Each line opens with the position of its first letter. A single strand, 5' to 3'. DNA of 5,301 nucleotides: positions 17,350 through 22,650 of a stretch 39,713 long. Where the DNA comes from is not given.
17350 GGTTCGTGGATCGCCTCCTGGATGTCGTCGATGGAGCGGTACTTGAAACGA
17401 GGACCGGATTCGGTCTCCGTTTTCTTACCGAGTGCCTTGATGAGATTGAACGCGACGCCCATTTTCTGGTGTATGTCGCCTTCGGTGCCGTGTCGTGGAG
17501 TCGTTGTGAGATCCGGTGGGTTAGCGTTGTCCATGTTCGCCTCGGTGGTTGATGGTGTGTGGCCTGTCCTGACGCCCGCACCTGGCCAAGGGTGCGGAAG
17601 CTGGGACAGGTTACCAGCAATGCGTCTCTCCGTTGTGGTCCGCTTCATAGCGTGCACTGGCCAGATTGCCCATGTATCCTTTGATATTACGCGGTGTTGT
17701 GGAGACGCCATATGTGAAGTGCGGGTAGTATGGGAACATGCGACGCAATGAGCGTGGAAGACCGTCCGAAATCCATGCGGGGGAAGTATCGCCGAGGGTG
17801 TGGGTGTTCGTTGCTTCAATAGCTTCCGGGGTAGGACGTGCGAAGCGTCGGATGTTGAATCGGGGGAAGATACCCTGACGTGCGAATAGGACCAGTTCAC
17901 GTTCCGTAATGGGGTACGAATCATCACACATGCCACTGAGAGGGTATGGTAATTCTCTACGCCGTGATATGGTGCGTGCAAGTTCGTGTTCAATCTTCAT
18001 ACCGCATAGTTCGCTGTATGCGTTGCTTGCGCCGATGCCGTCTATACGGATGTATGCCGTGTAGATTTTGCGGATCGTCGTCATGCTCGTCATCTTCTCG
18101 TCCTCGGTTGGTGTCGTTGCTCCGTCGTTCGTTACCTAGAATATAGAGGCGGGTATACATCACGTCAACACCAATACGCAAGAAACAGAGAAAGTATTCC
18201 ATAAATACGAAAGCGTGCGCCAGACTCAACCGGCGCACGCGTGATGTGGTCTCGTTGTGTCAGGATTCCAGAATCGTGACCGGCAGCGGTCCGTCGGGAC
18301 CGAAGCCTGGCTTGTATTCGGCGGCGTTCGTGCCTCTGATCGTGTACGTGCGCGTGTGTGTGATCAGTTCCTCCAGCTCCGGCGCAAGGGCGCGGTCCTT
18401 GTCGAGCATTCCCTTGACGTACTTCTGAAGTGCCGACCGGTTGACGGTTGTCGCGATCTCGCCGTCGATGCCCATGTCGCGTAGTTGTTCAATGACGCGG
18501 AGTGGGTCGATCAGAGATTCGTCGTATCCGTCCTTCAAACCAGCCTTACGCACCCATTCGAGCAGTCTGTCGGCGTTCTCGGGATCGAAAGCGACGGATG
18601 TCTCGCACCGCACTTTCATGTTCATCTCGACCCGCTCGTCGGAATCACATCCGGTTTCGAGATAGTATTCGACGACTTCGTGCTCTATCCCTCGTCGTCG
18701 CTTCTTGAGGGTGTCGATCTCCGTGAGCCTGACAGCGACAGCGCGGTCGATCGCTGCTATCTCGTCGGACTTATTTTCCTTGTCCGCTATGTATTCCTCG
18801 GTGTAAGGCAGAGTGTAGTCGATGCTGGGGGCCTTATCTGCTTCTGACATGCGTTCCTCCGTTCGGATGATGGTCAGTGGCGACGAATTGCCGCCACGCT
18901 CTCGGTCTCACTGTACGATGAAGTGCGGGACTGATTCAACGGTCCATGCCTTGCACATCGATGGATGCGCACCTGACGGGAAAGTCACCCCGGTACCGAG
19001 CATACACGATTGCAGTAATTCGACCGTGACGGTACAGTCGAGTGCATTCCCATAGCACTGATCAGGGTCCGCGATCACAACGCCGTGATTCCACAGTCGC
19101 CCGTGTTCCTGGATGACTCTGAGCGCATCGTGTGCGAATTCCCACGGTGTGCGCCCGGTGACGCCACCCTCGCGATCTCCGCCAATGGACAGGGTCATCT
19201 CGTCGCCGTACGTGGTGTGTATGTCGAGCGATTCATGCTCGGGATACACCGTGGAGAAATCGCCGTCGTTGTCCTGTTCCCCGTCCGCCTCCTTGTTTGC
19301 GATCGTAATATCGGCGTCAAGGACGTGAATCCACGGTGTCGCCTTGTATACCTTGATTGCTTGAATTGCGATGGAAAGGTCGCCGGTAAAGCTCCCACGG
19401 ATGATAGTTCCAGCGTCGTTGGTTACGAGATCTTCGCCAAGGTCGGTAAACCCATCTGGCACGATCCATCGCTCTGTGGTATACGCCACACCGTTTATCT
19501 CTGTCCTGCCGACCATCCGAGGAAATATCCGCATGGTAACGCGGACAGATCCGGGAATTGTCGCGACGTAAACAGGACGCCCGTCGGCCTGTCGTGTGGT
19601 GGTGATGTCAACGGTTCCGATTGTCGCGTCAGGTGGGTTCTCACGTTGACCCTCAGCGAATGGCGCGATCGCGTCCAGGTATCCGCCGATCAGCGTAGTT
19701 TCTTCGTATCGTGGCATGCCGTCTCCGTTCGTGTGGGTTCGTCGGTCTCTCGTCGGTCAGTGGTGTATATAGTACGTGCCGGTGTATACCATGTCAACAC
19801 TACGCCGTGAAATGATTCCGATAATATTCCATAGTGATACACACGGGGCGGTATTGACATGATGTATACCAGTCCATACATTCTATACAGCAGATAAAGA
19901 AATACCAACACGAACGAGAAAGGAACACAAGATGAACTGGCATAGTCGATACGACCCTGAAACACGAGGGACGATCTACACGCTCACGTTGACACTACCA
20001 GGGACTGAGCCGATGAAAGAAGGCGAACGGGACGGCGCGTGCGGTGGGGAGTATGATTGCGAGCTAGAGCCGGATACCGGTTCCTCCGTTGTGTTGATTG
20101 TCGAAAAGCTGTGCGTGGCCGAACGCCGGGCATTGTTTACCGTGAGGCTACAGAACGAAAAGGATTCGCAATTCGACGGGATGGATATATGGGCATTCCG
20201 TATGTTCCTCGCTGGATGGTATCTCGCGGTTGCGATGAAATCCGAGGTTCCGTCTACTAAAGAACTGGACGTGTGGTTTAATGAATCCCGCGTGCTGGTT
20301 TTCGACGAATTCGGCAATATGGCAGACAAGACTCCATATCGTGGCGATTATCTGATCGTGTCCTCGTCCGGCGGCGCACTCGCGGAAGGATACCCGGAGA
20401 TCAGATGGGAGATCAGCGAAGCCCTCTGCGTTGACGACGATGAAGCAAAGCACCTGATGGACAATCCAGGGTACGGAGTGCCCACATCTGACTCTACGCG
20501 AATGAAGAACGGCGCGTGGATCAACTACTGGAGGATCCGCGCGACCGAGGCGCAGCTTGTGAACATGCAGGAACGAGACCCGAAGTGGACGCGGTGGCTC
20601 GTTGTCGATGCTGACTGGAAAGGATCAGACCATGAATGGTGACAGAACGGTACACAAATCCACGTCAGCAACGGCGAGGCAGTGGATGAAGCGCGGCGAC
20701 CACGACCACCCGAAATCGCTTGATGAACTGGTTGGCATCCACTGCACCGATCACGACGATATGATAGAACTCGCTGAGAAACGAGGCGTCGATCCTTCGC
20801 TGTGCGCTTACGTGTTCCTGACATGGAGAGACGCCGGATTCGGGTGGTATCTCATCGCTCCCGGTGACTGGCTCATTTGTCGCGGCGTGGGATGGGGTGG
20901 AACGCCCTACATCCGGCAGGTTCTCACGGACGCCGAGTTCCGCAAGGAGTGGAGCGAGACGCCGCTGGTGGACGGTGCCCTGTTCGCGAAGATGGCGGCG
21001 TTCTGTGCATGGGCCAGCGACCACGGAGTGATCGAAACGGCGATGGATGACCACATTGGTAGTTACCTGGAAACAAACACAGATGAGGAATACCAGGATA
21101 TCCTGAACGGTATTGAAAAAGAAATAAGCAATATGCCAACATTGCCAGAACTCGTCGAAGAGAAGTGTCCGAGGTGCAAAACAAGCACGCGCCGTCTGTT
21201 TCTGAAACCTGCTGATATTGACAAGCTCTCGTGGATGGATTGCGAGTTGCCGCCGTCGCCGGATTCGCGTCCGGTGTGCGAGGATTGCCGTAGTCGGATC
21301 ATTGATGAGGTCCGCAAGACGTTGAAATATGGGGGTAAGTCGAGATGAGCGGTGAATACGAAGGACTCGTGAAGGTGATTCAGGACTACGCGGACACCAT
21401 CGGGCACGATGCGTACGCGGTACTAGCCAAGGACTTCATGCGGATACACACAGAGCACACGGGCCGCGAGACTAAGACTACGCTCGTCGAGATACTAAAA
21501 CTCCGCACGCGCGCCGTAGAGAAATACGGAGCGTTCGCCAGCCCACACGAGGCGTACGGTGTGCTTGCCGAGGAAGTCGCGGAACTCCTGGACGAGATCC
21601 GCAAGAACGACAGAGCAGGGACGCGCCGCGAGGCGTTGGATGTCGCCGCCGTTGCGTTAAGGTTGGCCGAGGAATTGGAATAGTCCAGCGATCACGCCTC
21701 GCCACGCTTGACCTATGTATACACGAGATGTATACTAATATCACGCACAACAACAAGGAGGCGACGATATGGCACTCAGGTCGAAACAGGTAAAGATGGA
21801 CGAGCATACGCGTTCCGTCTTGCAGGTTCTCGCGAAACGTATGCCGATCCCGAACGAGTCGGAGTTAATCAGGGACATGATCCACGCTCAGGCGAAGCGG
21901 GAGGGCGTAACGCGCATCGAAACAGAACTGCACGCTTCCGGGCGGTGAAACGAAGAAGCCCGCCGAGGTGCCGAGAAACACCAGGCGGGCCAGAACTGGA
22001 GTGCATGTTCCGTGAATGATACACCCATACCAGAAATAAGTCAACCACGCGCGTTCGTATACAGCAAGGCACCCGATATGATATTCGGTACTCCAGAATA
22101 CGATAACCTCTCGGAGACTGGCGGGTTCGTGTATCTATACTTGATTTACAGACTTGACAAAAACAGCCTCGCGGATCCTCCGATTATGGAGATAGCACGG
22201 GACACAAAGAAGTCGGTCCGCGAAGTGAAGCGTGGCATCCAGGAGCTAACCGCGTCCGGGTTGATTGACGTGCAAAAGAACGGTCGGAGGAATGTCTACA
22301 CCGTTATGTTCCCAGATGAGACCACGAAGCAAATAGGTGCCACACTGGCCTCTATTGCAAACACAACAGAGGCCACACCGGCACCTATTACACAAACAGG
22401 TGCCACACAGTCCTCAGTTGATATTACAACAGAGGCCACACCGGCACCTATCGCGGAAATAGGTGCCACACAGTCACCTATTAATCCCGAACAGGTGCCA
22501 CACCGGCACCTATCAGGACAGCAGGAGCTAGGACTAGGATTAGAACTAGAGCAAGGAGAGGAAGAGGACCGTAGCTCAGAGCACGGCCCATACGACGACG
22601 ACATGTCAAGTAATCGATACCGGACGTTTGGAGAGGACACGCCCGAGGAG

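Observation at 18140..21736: Four promoters share an unusual common architecture: TTGACr, an exact 17-nt spacer containing GTATAC, and TAnAnT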

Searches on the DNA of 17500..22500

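Call 61: search_rna_families(source=window, start=17500, end=22500, threshold=evalue, max_evalue=1)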
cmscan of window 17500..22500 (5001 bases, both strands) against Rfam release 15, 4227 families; matches with E-value up to 1: 3.
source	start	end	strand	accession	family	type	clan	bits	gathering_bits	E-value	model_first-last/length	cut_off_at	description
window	22333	22451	-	RF04262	MIR1319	Gene; miRNA;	-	23.9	116.6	0.51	1-119/119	no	MIR1319 microRNA precursor family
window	19772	19879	-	RF03682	mir-3912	Gene; miRNA;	-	21.9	95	0.94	1-91/91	no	mir-3912 microRNA precursor family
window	22328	22455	-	RF04133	MIR2646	Gene; miRNA;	-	21.5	245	0.17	1-256/256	no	MIR2646 microRNA precursor family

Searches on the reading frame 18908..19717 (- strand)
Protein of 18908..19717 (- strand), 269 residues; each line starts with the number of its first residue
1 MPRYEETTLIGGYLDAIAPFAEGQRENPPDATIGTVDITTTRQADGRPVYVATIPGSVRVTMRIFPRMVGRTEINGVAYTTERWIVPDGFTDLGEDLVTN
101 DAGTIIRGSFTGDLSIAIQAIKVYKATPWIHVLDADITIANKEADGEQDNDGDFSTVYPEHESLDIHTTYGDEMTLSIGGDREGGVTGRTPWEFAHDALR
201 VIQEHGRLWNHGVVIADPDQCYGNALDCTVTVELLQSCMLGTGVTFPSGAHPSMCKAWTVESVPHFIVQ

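Call 10: search_protein_families(library=pfam, proteins=[window:18908-19717:-], max_evalue=0.01)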
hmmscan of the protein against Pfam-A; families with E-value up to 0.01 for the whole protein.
window:18908-19717:- (269 aa): 0 families

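Call 11: search_protein_families(library=phrogs, proteins=[window:18908-19717:-], max_evalue=0.01)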
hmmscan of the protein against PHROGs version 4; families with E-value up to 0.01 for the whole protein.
window:18908-19717:- (269 aa): 0 families

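Call 16: search_dna_similar(query=window:18908-19717:-, collection=phages, mode=protein, max_rows=15)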
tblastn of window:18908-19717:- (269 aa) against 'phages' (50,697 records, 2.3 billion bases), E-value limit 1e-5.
No match.

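Call 17: find_related_loci(query=window:18908-19717:-, collection=viral_contigs, flank=6000)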
Query window:18908-19717:- (269 aa) in viral_contigs; peptide patterns used: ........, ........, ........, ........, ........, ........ (x = any residue, [..] = any of these).
9 stretches matched a pattern, but none encodes a relative of the query by tblastn (E <= 1e-3).

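Call 66: search_protein_families(library=ncbifam, proteins=[window:18908-19717:-], max_evalue=0.1)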
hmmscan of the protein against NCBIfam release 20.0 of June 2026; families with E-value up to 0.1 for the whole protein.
window:18908-19717:- (269 aa): 0 families

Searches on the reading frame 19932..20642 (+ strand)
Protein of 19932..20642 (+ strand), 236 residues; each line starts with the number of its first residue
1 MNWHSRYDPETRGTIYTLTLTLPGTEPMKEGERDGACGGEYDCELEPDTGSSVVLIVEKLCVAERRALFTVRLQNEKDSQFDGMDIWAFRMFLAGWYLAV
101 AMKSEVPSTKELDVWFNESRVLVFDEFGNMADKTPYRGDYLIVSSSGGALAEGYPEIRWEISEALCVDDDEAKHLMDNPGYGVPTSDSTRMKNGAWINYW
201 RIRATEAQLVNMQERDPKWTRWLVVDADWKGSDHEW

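Call 10: search_protein_families(library=pfam, proteins=[window:19932-20642:+], max_evalue=0.01)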
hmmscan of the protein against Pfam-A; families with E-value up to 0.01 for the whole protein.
window:19932-20642:+ (236 aa): 0 families

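Call 11: search_protein_families(library=phrogs, proteins=[window:19932-20642:+], max_evalue=0.01)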
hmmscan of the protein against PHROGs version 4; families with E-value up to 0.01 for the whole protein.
window:19932-20642:+ (236 aa): 0 families

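Call 21: find_homologous_proteins(query=window:19932-20642:+, max_evalue=0.001)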
Query window:19932-20642:+ (236 aa): 1 proteins with E <= 0.001 among 159 candidates.
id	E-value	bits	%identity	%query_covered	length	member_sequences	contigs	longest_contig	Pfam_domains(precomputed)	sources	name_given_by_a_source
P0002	5.7e-162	555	100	100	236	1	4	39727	-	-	-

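Call 66: search_protein_families(library=ncbifam, proteins=[window:19932-20642:+], max_evalue=0.1)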
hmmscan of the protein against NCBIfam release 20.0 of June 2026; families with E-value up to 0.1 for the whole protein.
window:19932-20642:+ (236 aa): 0 families
